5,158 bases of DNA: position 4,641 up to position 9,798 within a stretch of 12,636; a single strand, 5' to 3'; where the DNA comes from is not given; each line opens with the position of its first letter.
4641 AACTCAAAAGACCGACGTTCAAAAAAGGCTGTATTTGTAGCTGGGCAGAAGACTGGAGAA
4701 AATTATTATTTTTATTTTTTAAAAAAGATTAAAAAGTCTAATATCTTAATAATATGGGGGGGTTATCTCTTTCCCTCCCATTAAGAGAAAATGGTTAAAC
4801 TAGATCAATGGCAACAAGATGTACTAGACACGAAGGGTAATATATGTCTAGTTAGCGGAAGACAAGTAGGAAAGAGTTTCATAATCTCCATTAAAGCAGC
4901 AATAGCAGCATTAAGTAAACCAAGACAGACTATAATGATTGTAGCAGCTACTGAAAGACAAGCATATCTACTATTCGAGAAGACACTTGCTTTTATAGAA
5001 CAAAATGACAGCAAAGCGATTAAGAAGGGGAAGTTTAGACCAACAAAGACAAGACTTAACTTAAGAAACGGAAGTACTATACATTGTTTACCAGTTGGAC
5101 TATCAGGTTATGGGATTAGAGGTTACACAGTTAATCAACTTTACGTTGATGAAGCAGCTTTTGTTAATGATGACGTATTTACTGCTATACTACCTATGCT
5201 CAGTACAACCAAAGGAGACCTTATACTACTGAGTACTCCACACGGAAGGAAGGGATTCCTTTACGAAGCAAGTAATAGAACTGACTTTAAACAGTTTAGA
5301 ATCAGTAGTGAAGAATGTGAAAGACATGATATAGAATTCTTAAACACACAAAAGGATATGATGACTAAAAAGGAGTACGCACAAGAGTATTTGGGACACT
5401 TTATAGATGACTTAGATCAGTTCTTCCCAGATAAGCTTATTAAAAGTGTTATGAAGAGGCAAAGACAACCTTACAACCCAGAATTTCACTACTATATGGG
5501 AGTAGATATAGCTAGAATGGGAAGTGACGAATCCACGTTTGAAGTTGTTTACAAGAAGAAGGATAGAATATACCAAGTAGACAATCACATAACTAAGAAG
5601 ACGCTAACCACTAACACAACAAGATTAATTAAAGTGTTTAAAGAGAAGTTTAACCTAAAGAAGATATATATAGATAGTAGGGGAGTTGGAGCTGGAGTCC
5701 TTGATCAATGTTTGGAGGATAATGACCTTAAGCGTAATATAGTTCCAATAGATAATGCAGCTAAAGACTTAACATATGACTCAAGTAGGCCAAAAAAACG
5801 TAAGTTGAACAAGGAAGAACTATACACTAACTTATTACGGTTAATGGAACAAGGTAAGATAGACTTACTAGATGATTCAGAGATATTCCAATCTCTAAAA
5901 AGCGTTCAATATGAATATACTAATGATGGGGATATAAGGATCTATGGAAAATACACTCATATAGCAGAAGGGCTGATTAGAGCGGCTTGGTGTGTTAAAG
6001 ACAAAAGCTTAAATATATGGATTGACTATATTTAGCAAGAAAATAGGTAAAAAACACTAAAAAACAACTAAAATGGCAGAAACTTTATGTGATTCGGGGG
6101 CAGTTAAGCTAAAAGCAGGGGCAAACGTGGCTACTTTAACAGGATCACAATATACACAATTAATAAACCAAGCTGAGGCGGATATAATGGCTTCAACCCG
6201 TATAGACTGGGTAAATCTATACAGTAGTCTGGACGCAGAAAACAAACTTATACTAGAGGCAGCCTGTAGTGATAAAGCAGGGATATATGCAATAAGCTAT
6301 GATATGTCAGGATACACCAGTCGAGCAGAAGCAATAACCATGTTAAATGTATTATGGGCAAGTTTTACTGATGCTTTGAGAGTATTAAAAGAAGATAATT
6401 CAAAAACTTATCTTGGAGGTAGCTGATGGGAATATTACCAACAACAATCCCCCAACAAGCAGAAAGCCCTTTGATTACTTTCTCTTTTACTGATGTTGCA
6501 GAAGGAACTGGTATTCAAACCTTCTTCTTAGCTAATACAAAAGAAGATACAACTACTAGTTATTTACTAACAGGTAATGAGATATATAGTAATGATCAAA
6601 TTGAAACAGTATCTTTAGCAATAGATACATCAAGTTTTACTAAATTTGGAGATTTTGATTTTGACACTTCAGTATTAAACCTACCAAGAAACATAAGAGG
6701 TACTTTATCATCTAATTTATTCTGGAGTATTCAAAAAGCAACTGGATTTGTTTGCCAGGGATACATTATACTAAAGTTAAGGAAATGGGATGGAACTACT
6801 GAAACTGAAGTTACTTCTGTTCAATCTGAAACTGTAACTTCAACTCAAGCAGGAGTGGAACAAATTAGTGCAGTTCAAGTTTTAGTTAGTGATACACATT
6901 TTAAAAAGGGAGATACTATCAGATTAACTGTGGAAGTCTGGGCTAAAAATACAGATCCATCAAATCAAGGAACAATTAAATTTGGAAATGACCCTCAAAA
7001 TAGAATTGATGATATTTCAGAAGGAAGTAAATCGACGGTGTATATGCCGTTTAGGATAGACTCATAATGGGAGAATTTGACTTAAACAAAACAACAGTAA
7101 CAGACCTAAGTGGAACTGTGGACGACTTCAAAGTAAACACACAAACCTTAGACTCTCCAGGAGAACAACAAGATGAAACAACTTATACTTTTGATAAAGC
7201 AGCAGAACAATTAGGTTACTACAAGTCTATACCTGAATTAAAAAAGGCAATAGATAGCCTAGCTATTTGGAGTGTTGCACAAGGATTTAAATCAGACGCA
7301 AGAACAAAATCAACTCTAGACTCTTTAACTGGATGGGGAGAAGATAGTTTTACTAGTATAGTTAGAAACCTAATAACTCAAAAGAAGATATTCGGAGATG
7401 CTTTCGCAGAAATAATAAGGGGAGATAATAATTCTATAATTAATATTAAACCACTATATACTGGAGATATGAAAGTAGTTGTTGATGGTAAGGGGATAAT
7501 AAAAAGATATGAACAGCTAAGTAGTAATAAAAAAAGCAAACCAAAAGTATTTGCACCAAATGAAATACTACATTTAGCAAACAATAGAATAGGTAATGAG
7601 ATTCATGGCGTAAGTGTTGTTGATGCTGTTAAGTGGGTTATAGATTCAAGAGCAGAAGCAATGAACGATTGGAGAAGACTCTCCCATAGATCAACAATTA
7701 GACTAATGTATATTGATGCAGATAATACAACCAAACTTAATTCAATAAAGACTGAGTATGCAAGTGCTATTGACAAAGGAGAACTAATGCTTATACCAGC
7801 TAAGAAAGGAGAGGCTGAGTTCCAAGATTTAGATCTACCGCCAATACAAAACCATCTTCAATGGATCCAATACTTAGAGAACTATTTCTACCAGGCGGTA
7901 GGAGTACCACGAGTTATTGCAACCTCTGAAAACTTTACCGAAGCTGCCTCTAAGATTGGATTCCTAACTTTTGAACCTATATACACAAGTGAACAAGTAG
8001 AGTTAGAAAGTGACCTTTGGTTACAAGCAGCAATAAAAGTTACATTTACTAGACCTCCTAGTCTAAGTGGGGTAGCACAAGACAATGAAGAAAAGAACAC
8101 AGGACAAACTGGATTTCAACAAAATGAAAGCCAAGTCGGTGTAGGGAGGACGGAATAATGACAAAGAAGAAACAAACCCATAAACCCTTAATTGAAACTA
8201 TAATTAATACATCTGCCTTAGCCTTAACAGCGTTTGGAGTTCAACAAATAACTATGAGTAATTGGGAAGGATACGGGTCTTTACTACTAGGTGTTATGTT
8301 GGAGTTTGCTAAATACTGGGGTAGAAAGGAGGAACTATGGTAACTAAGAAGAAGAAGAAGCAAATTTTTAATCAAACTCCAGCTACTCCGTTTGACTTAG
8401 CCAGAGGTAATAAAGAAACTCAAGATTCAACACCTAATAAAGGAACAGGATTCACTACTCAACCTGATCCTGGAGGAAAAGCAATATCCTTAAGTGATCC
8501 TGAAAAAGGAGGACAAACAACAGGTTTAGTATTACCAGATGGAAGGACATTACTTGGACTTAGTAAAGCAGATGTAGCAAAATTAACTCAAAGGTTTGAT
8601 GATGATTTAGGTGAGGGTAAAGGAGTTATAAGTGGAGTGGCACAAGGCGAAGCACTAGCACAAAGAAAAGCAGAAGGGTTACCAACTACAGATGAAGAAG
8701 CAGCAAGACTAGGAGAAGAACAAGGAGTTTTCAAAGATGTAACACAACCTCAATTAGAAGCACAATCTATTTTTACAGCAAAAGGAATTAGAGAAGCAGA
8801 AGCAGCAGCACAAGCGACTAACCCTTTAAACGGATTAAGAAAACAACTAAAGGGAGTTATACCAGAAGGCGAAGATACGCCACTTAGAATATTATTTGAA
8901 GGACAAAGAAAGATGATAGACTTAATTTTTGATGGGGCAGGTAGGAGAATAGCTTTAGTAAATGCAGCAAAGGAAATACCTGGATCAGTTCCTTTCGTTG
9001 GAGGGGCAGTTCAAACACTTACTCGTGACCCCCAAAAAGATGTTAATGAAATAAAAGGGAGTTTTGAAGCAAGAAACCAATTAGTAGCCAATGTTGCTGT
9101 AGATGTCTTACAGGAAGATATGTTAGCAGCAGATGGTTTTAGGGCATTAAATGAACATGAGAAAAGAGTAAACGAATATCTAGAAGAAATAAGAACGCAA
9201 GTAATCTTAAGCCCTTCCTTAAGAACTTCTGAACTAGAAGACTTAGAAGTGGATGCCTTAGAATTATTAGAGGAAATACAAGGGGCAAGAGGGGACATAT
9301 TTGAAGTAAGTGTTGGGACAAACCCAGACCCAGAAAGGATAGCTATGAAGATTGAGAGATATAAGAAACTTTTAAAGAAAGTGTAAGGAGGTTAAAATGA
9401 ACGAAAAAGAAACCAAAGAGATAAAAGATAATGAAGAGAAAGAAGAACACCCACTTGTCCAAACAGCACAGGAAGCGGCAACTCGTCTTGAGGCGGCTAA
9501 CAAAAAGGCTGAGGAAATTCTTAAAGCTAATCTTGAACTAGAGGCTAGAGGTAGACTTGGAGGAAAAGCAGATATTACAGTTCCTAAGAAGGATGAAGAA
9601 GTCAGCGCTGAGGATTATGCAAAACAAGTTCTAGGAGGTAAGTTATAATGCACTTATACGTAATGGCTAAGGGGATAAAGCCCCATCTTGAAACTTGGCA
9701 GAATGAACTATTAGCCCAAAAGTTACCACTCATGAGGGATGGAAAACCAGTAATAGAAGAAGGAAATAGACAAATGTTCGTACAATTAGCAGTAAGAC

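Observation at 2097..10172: Three SD-less genes share purine-box + TATA octamer + exactly 21 nt + ATG: archaeal leaderless-promoter geometry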

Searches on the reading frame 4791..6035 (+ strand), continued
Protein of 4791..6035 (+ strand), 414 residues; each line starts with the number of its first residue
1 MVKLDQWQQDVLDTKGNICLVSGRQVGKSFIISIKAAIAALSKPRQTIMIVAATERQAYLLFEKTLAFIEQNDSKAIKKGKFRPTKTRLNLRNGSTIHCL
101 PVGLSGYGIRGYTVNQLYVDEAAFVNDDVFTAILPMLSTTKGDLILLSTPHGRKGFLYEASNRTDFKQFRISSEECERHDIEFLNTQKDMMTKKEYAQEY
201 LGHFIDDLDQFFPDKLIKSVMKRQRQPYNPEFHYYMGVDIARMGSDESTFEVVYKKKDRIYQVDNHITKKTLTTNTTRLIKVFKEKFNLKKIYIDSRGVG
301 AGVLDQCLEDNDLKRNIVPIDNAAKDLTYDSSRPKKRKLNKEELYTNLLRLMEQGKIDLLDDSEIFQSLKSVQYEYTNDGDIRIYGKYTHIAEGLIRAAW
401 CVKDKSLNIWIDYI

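Call 42: find_encoding_contigs(protein=P0062, flank=10000, max_places=3)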
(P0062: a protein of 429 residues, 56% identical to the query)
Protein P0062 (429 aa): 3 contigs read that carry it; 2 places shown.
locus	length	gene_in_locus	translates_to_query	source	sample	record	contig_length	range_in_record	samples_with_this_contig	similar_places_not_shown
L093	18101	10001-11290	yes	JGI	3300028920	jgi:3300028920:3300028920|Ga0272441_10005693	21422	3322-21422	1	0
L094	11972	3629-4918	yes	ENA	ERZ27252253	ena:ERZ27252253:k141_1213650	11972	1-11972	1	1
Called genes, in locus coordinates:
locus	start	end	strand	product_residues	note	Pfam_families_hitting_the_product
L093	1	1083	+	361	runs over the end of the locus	PF06074:Portal_Mu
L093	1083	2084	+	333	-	-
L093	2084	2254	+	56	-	-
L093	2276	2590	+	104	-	-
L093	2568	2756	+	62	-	-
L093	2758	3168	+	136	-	-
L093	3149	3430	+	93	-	-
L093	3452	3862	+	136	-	PF09956:Phage_cement_2 (weak)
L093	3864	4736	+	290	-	PF25209:Phage_capsid_4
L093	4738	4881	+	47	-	-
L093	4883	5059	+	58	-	-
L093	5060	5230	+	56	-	-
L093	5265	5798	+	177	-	-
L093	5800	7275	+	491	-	-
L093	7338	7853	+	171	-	-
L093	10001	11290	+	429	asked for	PF03237:Terminase_6N, PF05127:NAT10_TcmA_helicase (weak)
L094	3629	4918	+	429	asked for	PF03237:Terminase_6N, PF05127:NAT10_TcmA_helicase (weak)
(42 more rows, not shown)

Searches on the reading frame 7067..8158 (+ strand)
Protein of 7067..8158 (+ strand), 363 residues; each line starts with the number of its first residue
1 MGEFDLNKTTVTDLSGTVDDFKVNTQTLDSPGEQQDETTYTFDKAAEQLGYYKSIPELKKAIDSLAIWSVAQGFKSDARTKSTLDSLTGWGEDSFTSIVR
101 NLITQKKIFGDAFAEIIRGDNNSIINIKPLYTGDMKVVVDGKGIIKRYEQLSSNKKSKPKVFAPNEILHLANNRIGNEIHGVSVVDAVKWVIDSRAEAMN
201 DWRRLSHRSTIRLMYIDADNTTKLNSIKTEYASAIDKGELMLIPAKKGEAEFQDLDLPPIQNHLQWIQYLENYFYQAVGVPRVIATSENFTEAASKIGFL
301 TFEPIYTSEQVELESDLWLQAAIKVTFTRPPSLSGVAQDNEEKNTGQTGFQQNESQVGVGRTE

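Call 5: search_protein_families(library=pfam, proteins=[window:7067-8158:+], max_evalue=0.1)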
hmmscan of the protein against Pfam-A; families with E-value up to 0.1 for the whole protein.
window:7067-8158:+ (363 aa): 1 family
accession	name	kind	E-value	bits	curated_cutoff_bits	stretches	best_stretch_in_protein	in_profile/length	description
PF04860.17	Phage_portal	-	7e-09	35.7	39.1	1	93-327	49-285/321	Phage portal protein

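Call 6: search_protein_families(library=phrogs, proteins=[window:7067-8158:+], max_evalue=0.01)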
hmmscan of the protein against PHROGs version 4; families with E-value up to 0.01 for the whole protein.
window:7067-8158:+ (363 aa): 4 families
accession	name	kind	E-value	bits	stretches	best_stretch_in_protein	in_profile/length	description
phrog_12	-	head and packaging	1.4e-12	48.4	1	92-197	137-235/646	portal protein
phrog_9232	-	head and packaging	5.4e-09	36.4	1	51-200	65-236/502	portal protein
phrog_2662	-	head and packaging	4.8e-07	29.7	1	92-203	115-227/717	portal protein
phrog_68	-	head and packaging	0.005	16.5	1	107-182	104-175/344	portal protein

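Call 59: search_dna_similar(query=window:7067-8158:+, collection=phages, mode=protein, max_evalue=0.01, max_rows=12)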
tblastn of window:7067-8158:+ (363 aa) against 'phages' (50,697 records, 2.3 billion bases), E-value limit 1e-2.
Records with a match: 2; places in all: 2; records where one place covers at least 80% of the query: 0.
Best place of each record, by identity: <60% 2.
By first word of the organism name: phage 1; Clostridium 1.
By host as written in the record: [Clostridium] innocuum 1; Clostridium sp. 003024715 1.
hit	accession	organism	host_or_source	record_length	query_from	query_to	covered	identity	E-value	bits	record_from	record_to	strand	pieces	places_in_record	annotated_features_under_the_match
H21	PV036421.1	phage NatCom_9291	[Clostridium] innocuum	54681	26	170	40%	27.9%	4e-3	45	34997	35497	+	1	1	hypothetical protein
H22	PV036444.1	Clostridium phage NatCom_42228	Clostridium sp. 003024715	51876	102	170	19%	34.2%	9e-3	44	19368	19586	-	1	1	portal protein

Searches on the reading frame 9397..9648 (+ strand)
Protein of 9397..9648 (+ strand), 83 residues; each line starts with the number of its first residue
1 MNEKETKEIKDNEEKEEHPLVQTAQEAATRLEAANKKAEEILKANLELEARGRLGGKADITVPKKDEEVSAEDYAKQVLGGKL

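Call 57: search_protein_families(library=pfam, proteins=[window:9397-9648:+], max_evalue=1)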
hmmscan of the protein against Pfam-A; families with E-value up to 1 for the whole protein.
window:9397-9648:+ (83 aa): 1 family
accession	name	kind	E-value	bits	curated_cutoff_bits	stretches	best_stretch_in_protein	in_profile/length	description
PF01984.25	dsDNA_bind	-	0.038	14.7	26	1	3-55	3-50/106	Double-stranded DNA-binding domain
